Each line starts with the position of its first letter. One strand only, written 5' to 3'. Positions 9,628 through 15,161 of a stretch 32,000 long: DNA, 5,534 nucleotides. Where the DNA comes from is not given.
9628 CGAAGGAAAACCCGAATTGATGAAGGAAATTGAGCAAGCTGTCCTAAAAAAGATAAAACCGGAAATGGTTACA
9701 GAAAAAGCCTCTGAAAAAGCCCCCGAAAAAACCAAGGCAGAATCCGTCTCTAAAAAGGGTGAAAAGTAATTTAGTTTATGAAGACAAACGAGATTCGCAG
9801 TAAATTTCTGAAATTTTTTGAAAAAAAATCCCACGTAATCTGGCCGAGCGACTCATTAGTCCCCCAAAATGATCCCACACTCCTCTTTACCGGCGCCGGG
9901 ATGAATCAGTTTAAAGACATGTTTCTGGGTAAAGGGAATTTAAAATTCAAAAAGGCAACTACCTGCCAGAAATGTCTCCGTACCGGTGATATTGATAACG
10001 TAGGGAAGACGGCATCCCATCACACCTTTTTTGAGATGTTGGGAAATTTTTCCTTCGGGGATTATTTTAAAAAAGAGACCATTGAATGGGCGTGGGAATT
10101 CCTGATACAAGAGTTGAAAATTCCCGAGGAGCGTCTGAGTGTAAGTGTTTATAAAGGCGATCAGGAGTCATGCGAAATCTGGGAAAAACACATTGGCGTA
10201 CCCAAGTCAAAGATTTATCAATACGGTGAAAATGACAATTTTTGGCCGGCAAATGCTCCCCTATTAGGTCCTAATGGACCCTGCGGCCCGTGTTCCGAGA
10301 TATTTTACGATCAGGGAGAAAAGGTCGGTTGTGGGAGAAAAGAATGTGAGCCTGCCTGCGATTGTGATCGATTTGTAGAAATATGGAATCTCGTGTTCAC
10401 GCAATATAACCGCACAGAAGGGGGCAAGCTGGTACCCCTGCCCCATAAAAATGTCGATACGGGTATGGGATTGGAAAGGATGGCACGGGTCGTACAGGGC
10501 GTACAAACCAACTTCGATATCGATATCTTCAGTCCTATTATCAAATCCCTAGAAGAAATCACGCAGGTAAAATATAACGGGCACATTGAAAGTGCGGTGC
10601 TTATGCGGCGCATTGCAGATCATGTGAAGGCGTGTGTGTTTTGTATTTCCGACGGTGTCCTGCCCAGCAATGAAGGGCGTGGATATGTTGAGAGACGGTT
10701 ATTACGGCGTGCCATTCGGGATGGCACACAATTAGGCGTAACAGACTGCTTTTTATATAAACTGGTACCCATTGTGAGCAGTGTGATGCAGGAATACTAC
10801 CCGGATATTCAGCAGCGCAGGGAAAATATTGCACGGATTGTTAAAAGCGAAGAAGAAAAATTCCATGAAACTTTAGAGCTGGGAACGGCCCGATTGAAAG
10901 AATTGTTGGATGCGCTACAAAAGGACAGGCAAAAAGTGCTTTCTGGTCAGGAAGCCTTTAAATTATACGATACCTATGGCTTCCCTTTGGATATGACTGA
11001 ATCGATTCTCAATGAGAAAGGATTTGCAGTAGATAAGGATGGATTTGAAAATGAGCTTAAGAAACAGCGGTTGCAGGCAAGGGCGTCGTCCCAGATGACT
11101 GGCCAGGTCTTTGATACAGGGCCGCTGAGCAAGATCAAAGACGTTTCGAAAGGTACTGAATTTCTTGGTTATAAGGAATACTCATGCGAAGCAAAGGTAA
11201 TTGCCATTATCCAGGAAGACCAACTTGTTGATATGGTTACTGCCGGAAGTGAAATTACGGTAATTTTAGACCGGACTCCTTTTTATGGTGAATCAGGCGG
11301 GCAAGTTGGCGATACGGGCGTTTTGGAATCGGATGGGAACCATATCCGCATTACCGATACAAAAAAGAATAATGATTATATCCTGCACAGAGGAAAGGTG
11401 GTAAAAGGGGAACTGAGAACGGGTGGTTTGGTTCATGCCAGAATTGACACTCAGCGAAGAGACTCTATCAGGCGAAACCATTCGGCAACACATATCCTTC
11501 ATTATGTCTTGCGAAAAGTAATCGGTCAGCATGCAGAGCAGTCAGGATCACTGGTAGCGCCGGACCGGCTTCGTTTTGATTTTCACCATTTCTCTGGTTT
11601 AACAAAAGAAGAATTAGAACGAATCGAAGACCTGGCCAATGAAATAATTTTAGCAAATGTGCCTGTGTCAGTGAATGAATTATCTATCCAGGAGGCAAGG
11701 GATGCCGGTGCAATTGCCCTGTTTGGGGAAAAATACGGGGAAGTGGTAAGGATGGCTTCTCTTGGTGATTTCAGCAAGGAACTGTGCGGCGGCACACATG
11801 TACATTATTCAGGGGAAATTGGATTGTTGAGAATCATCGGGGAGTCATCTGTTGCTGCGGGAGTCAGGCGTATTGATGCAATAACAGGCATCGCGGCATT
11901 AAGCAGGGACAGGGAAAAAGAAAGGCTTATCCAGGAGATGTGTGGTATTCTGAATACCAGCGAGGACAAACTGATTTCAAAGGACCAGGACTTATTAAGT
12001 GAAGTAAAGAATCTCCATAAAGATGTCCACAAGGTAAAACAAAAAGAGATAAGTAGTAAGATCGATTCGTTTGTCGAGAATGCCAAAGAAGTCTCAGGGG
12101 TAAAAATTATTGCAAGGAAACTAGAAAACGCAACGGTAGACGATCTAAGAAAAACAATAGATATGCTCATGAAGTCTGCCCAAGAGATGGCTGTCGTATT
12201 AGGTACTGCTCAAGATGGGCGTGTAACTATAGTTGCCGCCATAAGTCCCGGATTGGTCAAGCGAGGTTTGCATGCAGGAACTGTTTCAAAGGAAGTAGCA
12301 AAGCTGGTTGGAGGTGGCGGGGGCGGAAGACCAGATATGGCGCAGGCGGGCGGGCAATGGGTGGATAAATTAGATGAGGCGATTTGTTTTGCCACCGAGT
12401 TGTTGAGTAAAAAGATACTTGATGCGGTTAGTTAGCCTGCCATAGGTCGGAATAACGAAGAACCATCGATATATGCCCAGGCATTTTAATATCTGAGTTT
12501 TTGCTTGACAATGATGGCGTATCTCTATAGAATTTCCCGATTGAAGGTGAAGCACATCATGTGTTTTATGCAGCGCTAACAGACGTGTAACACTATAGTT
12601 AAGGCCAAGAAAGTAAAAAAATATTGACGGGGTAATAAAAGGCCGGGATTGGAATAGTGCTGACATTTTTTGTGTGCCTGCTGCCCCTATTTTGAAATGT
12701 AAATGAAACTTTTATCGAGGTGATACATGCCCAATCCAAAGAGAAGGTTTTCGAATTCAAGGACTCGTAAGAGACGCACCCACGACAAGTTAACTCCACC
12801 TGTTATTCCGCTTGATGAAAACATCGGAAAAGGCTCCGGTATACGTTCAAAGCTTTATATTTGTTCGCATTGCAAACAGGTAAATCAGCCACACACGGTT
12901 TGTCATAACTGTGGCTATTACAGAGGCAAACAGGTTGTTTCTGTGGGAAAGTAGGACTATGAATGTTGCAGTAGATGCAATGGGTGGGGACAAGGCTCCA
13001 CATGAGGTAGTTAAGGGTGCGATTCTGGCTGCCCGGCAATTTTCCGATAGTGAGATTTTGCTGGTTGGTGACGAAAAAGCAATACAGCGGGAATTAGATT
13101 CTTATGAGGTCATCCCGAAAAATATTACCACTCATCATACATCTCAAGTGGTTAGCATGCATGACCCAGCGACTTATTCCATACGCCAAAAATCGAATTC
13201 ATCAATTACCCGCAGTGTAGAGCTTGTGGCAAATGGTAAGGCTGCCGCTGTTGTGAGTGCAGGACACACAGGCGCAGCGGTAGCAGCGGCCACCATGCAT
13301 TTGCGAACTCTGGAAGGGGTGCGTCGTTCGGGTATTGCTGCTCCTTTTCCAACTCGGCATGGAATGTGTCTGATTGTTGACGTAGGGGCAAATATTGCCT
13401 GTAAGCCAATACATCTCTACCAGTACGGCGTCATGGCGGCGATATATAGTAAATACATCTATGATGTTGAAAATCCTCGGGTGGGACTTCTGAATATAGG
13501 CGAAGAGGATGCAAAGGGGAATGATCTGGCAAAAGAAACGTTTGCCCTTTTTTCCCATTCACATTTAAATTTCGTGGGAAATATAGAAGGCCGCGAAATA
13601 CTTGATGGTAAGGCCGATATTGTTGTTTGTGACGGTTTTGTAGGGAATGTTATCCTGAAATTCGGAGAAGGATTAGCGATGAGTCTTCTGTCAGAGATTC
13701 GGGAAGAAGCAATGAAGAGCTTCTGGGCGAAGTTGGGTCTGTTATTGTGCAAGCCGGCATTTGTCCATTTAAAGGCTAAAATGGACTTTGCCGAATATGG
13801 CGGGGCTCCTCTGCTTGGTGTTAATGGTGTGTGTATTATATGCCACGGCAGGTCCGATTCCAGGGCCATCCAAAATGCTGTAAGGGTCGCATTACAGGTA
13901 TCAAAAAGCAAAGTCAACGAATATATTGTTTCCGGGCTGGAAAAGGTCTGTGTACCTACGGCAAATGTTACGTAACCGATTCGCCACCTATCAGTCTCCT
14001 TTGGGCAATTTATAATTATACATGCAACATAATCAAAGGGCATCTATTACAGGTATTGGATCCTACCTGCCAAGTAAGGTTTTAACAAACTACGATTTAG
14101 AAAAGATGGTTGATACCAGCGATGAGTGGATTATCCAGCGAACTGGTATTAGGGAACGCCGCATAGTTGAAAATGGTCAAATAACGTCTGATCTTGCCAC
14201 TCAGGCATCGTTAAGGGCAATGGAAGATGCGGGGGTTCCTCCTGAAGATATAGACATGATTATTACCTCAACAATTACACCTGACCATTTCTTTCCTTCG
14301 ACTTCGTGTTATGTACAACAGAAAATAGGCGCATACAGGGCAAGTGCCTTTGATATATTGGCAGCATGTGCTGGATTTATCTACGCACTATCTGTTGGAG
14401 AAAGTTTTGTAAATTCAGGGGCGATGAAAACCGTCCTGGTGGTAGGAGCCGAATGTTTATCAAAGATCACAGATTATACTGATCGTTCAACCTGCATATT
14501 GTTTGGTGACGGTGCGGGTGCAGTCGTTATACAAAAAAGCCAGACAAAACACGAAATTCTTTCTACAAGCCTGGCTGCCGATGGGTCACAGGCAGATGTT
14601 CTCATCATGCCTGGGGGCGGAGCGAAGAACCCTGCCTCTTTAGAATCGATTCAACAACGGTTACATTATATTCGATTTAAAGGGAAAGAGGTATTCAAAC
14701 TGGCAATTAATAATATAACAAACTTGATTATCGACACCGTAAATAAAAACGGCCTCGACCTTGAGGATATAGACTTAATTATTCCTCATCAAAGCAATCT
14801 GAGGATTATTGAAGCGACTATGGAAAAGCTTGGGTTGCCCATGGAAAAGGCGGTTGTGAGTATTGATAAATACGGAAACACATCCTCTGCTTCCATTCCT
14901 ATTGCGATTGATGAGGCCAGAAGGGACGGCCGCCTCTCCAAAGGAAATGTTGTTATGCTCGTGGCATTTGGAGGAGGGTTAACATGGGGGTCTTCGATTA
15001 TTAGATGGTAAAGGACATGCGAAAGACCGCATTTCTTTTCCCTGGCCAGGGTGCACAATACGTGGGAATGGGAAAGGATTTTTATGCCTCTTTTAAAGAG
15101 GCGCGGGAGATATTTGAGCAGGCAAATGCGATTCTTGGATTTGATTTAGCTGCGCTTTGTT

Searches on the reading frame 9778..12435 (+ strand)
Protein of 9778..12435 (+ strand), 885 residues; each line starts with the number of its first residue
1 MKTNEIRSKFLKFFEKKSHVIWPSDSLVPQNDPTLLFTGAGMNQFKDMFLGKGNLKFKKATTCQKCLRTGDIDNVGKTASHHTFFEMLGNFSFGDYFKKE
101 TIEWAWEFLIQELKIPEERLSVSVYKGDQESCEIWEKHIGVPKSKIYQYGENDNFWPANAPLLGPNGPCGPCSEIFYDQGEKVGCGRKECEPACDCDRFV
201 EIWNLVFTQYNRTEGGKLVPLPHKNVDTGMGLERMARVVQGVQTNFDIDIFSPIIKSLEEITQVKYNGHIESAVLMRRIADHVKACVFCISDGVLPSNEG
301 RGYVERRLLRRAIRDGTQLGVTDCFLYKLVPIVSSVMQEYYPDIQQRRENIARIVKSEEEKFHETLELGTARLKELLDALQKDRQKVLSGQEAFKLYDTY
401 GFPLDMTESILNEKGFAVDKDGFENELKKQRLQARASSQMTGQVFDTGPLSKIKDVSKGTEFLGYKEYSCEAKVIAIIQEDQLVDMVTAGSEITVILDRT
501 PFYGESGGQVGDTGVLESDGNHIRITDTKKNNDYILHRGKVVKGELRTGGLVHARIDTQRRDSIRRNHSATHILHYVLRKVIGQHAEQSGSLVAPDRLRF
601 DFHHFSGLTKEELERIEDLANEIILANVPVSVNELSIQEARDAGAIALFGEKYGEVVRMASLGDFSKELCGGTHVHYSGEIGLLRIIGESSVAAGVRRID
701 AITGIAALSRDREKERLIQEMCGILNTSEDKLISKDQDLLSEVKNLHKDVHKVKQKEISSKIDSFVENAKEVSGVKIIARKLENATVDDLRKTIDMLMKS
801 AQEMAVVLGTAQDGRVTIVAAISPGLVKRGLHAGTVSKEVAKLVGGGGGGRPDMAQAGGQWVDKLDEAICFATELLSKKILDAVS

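Call 49: search_protein_families(library=pfam, proteins=[window:9778-12435:+], max_evalue=0.00001)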
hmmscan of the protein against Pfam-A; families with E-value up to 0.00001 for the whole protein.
window:9778-12435:+ (885 aa): 3 families
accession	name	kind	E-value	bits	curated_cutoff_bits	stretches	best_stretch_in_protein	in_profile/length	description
PF01411.24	tRNA-synt_2c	-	1.3e-210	701.1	30.3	1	5-560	1-552/552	tRNA synthetases class II (A)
PF02272.25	DHHA1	-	4.4e-16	59.6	25.9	1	775-877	2-101/102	DHHA1 domain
PF07973.19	tRNA_SAD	-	7.6e-14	51.9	24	1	657-699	1-43/44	Threonyl and Alanyl tRNA synthetase second additional domain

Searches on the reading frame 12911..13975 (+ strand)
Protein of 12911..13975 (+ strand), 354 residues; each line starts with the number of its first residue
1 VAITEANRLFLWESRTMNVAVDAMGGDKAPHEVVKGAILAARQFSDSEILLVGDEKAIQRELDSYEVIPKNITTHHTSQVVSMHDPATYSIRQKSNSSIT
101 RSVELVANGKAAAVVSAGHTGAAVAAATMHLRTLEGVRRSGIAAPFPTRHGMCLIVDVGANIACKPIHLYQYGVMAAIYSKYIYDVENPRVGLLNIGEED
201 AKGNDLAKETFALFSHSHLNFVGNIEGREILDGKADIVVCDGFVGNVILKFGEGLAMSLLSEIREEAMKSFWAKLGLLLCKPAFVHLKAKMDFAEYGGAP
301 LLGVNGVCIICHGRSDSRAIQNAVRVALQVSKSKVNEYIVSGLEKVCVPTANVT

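Call 49: search_protein_families(library=pfam, proteins=[window:12911-13975:+], max_evalue=0.00001)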
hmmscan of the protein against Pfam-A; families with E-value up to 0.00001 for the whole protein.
window:12911-13975:+ (354 aa): 1 family
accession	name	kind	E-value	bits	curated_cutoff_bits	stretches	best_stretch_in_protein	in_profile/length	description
PF02504.20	FA_synthesis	-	3.7e-110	368.4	29.1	1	17-336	1-322/324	Fatty acid synthesis protein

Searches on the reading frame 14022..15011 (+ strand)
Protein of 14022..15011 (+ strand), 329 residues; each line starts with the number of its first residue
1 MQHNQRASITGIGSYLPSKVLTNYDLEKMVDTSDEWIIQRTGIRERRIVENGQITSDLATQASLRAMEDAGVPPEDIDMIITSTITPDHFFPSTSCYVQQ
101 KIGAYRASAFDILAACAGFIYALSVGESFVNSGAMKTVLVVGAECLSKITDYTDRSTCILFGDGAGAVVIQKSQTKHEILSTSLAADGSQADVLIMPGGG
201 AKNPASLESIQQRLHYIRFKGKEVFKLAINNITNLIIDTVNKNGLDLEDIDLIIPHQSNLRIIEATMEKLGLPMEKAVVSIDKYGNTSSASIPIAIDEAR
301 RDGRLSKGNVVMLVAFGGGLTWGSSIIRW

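Call 50: search_protein_families(library=pfam, proteins=[window:14022-15011:+], max_evalue=0.00001)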
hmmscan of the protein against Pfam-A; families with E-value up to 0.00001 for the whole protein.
window:14022-15011:+ (329 aa): 3 families
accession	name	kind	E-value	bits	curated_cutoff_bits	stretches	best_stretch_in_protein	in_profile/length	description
PF08541.16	ACP_syn_III_C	-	2.6e-38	130.5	26.6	1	241-329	2-90/90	3-Oxoacyl-[acyl-carrier-protein (ACP)] synthase III C terminal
PF08545.16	ACP_syn_III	-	6e-31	106.6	24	1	110-188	1-80/80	3-Oxoacyl-[acyl-carrier-protein (ACP)] synthase III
PF00108.29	Thiolase_N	-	1.9e-06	27.9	26.4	1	40-156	8-125/260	Thiolase, N-terminal domain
